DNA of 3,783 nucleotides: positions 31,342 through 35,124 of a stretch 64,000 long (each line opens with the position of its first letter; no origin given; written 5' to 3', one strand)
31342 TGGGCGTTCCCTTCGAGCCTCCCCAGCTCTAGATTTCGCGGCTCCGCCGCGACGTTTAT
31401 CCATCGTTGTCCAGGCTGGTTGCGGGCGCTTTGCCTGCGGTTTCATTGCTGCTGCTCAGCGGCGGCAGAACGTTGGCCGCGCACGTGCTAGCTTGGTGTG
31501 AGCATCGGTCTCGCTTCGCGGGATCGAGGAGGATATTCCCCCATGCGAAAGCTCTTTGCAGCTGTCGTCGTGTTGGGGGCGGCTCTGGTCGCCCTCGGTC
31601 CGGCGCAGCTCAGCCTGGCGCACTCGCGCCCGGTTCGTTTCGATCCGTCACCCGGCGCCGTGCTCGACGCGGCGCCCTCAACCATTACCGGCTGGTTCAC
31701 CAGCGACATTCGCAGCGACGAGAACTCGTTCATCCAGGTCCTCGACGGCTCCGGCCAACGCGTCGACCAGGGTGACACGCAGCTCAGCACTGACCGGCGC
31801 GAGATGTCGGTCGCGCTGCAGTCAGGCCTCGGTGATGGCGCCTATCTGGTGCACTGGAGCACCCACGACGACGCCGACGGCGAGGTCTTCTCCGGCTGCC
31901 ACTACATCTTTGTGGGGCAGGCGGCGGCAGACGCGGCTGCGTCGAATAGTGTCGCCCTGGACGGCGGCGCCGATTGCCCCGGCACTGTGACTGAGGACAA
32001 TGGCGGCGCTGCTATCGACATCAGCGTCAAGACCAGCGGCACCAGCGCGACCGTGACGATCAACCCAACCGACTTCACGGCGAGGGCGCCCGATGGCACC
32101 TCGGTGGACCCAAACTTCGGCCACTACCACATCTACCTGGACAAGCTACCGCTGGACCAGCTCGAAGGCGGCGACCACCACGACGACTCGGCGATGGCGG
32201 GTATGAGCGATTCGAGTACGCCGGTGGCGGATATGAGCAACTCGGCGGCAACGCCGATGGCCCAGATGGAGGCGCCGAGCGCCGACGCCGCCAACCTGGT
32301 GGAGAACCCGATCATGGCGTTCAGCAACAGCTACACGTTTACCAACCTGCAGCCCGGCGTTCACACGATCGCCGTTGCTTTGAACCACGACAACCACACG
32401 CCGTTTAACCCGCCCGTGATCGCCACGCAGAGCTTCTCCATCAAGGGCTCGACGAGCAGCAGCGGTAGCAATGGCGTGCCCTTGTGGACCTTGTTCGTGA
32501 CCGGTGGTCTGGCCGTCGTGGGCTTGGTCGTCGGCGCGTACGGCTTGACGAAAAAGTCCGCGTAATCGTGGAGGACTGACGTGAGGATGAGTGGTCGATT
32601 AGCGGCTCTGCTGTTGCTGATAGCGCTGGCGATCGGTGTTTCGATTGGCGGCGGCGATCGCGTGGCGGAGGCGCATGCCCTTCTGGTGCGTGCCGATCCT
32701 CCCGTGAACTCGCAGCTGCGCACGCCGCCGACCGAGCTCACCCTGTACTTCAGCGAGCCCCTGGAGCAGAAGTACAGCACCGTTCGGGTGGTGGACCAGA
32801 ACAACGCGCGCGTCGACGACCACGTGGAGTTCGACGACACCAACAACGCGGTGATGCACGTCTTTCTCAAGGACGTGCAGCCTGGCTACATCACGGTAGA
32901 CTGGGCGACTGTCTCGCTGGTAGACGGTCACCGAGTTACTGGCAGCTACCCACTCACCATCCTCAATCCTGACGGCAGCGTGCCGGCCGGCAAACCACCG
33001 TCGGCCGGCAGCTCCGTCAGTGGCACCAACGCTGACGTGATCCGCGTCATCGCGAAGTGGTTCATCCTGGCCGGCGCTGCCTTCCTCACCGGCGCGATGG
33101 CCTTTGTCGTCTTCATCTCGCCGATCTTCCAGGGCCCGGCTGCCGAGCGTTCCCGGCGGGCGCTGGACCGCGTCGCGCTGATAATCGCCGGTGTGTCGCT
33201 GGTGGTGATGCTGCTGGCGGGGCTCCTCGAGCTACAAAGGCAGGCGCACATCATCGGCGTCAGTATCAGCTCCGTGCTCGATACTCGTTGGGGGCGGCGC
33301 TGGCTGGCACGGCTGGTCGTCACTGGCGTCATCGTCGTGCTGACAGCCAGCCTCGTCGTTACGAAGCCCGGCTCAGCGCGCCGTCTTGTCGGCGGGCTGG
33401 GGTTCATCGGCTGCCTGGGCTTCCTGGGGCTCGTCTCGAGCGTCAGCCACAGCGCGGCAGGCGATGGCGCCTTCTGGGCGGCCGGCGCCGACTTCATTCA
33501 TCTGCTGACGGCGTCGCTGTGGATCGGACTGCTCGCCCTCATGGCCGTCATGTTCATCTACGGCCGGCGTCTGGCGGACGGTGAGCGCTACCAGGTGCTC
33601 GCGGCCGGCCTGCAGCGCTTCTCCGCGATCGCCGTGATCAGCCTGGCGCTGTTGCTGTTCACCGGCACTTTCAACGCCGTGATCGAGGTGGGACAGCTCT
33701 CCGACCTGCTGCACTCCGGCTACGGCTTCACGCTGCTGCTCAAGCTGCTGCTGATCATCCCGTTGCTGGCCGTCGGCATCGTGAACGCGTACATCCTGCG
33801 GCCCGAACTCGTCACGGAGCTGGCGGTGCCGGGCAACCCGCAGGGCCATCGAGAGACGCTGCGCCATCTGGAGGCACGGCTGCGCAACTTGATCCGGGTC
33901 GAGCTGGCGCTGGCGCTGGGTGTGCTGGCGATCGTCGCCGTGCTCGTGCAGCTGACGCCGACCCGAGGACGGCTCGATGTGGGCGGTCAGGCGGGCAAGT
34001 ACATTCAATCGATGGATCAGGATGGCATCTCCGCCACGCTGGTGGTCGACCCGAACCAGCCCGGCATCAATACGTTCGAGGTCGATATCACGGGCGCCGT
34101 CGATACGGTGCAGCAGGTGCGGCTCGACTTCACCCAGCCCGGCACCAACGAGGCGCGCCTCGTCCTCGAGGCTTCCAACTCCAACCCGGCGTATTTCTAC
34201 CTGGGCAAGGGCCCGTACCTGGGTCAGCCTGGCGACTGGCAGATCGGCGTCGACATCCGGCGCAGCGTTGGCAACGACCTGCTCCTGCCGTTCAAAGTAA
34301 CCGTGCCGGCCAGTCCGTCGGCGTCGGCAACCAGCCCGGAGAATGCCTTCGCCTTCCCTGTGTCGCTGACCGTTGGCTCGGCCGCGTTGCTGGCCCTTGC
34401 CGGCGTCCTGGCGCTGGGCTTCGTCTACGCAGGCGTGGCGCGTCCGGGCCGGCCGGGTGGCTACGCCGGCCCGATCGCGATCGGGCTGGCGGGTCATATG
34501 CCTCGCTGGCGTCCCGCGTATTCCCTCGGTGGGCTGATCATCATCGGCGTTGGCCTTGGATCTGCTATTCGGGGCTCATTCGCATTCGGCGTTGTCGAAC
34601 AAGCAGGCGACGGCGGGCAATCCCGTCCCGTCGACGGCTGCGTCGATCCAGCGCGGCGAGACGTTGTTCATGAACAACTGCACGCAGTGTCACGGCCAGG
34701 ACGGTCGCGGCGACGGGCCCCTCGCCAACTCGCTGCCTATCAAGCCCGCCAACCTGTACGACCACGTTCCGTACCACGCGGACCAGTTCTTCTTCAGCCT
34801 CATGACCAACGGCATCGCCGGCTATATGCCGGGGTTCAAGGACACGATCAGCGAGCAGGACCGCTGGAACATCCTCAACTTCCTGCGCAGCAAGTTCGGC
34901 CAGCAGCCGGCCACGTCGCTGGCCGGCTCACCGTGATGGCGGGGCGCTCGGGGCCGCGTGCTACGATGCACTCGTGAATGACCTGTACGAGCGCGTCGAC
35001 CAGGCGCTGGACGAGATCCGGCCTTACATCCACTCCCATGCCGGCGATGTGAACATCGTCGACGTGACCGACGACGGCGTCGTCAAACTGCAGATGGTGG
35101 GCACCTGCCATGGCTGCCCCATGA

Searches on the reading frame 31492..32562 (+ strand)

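Call 39: search_protein_families(library=pfam, proteins=[window:31492-32562:+], max_evalue=0.00001)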
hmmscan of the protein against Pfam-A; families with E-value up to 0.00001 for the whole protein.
window:31492-32562:+ (357 aa): 1 family
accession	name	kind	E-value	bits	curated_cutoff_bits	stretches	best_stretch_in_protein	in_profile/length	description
PF04234.18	CopC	-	1.9e-10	42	23.3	1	44-135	1-86/92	CopC domain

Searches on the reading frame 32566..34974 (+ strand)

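Call 39: search_protein_families(library=pfam, proteins=[window:32566-34974:+], max_evalue=0.00001)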
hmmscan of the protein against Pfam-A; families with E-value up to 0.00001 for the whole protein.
window:32566-34974:+ (803 aa): 2 families
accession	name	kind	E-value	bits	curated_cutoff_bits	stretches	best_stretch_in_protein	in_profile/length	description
PF05425.18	CopD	-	6.9e-20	71.8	32.1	1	349-460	4-105/105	Copper resistance protein D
PF04234.18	CopC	-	8.5e-16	59.2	23.3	1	37-131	1-91/92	CopC domain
